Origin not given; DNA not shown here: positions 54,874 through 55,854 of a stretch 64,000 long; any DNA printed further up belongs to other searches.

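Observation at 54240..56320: Lower-GC, differently codon-biased segment with a decayed GyrI-like gene, an intact AlkD-like repair gene and a ~570-nt non-coding structured stretch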

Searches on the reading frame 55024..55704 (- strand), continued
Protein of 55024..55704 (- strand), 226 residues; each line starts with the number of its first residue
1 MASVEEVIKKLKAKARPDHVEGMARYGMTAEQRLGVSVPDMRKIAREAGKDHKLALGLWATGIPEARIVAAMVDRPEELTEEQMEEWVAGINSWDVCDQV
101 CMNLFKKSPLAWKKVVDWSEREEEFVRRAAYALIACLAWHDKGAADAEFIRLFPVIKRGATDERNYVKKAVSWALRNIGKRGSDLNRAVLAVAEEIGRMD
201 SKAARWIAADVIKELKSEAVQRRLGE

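Call 71: search_solved_structures(query=A6, max_evalue=0.1, show_alignments=5)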
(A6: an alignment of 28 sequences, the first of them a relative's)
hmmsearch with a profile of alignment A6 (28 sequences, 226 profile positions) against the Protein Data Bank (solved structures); distinct sequences matched with E-value up to 0.1: 10.
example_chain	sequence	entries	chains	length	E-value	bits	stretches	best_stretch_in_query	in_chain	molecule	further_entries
3zbo_A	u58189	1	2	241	6.4e-12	48.9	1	29-207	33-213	ALKF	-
1t06_A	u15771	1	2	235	6.8e-12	48.8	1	30-207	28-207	hypothetical protein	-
9ijj_AA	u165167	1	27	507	1.9e-07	34.3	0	127-192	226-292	Sperm-associated antigen 6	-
3jxz_A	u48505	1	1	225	1.9e-06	31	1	5-187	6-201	alkylpurine DNA glycosylase AlkD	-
3jy1_A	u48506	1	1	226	2e-06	31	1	5-187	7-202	alkylpurine DNA glycosylase AlkD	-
3jx7_A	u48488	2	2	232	2.1e-06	30.9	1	5-188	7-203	alkylpurine DNA glycosylase AlkD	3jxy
5cl3_A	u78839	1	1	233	2.1e-06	30.9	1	5-187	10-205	AlkD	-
3bvs_A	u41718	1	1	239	2.2e-06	30.8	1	5-188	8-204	Alkylpurine DNA Glycosylase AlkD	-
5cl4_A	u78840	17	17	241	2.2e-06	30.8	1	5-188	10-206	AlkD | DNA-7-methylguanine glycosylase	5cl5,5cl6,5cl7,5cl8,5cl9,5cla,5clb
3u80_A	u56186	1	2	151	0.051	16.5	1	38-135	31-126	3-dehydroquinate dehydratase, type II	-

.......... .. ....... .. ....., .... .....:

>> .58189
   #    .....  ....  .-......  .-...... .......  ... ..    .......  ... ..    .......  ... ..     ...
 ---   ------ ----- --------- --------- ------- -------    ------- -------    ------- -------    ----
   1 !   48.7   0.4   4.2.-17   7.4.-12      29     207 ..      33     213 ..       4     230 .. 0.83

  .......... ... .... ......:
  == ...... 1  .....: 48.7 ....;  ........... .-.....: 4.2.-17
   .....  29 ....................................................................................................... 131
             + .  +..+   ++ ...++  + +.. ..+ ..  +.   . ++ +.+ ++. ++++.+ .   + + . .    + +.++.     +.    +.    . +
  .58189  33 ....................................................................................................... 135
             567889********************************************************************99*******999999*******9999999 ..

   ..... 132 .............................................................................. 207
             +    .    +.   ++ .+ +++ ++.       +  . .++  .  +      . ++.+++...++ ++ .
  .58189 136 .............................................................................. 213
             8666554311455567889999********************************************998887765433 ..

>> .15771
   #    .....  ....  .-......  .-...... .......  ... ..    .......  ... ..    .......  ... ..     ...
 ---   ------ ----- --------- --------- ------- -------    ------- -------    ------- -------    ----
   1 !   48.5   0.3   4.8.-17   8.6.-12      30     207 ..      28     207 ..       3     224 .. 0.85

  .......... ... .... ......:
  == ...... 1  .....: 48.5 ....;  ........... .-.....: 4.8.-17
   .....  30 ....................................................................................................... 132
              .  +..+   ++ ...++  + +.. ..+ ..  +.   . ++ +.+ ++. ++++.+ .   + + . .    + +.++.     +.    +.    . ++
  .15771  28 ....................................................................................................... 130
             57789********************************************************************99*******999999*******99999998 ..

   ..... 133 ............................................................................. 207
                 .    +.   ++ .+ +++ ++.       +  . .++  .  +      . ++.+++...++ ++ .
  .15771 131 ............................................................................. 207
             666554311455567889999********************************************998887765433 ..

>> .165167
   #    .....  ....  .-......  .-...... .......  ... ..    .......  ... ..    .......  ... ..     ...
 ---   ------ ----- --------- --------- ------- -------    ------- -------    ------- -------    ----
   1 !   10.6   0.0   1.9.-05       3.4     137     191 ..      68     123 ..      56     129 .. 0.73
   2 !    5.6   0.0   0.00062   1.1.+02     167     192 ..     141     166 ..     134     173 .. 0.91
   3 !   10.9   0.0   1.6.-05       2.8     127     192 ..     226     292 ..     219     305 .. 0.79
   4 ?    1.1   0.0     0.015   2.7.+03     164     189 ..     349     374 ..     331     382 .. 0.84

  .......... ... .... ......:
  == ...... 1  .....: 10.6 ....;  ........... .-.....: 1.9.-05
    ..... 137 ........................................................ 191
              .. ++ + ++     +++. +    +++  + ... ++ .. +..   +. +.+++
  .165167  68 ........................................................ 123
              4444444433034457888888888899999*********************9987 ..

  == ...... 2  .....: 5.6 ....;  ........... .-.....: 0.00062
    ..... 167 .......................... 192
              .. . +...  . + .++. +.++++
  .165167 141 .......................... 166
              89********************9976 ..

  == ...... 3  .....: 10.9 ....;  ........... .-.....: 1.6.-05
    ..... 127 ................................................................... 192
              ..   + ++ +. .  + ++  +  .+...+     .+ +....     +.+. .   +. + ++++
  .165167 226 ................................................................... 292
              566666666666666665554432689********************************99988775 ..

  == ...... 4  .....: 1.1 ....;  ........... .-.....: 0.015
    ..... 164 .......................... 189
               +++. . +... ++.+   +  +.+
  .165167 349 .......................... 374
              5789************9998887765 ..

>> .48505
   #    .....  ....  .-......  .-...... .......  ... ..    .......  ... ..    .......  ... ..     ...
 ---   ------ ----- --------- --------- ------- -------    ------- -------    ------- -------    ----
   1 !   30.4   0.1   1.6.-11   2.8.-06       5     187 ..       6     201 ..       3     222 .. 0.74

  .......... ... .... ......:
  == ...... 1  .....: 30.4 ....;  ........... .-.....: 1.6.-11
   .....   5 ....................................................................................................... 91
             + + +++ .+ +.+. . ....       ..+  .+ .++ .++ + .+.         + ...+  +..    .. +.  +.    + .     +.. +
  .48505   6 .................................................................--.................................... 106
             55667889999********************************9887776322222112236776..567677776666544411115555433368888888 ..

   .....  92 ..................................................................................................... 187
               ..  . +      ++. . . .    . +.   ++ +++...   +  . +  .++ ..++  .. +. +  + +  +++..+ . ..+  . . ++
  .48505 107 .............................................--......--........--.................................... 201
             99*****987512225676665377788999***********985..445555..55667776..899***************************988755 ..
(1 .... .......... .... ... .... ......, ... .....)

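Call 74: find_encoding_contigs(protein=P0254, flank=4000, max_places=2)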
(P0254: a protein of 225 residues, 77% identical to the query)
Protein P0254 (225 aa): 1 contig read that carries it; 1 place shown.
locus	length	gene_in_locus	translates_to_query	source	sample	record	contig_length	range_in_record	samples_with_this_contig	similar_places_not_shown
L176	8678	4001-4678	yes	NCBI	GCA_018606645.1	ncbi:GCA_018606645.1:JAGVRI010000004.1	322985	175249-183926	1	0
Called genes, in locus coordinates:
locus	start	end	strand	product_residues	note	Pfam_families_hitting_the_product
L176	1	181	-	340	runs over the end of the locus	PF07676:PD40 (weak), PF26549:Tricorn_N, PF07676:PD40, PF25174:Beta-prop_THOC3 (weak), PF26549:Tricorn_N, PF26550:Tricorn_2nd, PF07676:PD40, PF26549:Tricorn_N, +5 more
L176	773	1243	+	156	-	PF03449:GreA_GreB_N, PF01272:GreA_GreB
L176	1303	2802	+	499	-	PF01409:tRNA-synt_2d (faint), PF01336:tRNA_anti-codon, PF00152:tRNA-synt_2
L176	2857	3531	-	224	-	PF00072:Response_reg, PF00486:Trans_reg_C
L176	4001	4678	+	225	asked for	PF08713:DNA_alkylation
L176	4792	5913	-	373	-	-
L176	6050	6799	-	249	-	PF13641:Glyco_tranf_2_3, PF00535:Glycos_transf_2, PF10111:Glyco_tranf_2_2 (weak)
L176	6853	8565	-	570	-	PF13625:Helicase_C_3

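Call 75: find_encoding_contigs(protein=P0261, flank=4000, max_places=2)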
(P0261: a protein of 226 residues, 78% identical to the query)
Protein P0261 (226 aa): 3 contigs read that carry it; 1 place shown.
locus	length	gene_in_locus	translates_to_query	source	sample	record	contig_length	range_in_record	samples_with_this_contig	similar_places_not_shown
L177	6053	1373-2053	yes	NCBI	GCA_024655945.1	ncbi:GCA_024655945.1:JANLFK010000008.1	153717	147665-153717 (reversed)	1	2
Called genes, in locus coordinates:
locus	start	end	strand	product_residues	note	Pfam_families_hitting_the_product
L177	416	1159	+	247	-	-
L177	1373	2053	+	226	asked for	PF08713:DNA_alkylation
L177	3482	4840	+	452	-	PF01547:SBP_bac_1, PF13416:SBP_bac_8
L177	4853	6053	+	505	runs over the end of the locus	PF02518:HATPase_c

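Call 76: find_encoding_contigs(protein=P0340, flank=4000, max_places=2)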
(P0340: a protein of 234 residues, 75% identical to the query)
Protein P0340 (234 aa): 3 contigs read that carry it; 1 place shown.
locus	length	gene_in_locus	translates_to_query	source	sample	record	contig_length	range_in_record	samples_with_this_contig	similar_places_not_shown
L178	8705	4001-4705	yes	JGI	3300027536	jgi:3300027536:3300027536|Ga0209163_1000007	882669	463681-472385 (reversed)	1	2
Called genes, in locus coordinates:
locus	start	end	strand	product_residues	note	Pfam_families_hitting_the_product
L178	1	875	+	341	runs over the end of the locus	PF08240:ADH_N, PF16912:Glu_dehyd_C (weak), PF00107:ADH_zinc_N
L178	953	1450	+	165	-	-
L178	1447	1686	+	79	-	-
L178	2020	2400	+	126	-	PF24709:DUF7670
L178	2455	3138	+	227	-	-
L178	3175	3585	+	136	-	-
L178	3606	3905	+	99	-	-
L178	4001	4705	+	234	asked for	PF08713:DNA_alkylation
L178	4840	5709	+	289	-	PF04072:LCM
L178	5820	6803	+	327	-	-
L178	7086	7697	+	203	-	-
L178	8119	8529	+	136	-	-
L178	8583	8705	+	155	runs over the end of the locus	PF12675:DUF3795 (faint)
